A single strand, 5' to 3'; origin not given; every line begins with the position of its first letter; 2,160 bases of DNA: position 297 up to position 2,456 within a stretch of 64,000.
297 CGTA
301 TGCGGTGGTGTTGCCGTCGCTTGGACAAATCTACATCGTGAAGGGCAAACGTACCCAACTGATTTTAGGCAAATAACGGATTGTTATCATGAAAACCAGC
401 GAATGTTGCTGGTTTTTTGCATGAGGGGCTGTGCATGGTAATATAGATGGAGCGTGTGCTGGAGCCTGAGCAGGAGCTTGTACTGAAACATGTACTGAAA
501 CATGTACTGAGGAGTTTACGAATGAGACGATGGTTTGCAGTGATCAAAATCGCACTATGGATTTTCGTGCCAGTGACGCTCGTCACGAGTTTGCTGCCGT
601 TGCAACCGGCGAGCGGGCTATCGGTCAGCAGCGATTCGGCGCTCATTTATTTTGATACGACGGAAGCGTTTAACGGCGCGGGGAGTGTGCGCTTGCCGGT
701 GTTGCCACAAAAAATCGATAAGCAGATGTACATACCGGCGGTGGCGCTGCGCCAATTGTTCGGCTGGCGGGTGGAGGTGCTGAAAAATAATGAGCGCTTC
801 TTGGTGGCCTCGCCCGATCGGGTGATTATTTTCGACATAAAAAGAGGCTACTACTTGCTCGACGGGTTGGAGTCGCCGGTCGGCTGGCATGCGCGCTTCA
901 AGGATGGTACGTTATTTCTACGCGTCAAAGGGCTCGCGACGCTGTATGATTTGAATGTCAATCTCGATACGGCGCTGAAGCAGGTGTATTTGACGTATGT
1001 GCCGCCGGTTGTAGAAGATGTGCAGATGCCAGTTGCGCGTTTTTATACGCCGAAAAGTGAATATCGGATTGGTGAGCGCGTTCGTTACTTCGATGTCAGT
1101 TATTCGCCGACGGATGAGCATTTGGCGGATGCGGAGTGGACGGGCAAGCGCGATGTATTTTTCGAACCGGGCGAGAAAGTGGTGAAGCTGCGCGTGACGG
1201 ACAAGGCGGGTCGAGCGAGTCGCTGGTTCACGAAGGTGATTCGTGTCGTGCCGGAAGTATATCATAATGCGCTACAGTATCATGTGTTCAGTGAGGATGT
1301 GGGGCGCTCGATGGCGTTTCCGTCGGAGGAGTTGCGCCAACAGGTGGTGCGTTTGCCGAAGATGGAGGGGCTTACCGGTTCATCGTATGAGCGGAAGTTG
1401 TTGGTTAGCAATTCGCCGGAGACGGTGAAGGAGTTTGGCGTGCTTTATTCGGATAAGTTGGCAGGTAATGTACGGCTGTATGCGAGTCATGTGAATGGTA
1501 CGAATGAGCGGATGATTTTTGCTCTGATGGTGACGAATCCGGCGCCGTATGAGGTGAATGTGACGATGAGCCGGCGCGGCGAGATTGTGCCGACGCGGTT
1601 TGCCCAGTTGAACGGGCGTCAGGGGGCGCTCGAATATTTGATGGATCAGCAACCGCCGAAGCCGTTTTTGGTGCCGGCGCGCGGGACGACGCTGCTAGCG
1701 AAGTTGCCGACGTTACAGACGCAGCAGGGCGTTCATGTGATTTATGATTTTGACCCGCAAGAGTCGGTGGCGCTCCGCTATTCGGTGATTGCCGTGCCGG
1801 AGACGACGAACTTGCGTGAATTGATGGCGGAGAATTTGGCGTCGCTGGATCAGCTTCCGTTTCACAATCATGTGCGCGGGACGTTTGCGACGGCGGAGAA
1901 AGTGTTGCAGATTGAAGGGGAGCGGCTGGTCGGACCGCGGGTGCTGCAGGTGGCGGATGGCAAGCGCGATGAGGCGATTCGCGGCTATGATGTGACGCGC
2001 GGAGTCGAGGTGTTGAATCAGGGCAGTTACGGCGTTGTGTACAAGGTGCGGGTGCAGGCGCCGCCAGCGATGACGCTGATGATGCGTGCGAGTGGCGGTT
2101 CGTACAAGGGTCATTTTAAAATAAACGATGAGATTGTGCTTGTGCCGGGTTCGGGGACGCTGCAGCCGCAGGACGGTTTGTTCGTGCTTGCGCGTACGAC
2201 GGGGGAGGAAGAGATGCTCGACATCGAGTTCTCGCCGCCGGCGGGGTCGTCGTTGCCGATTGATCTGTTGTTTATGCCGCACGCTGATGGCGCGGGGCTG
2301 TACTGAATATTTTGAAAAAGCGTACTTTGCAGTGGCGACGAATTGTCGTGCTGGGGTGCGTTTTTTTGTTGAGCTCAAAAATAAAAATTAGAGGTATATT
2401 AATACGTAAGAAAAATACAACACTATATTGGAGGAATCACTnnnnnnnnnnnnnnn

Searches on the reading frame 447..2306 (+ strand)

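Call 87: search_protein_families(library=pfam, proteins=[window:447-2306:+], max_evalue=0.0001)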
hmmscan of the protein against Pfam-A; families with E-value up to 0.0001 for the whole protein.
window:447-2306:+ (619 aa): 1 family
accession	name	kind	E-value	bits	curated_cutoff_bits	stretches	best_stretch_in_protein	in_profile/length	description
PF07833.16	Cu_amine_oxidN1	-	2e-05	24.9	24.2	1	83-182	9-108/108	Copper amine oxidase N-terminal domain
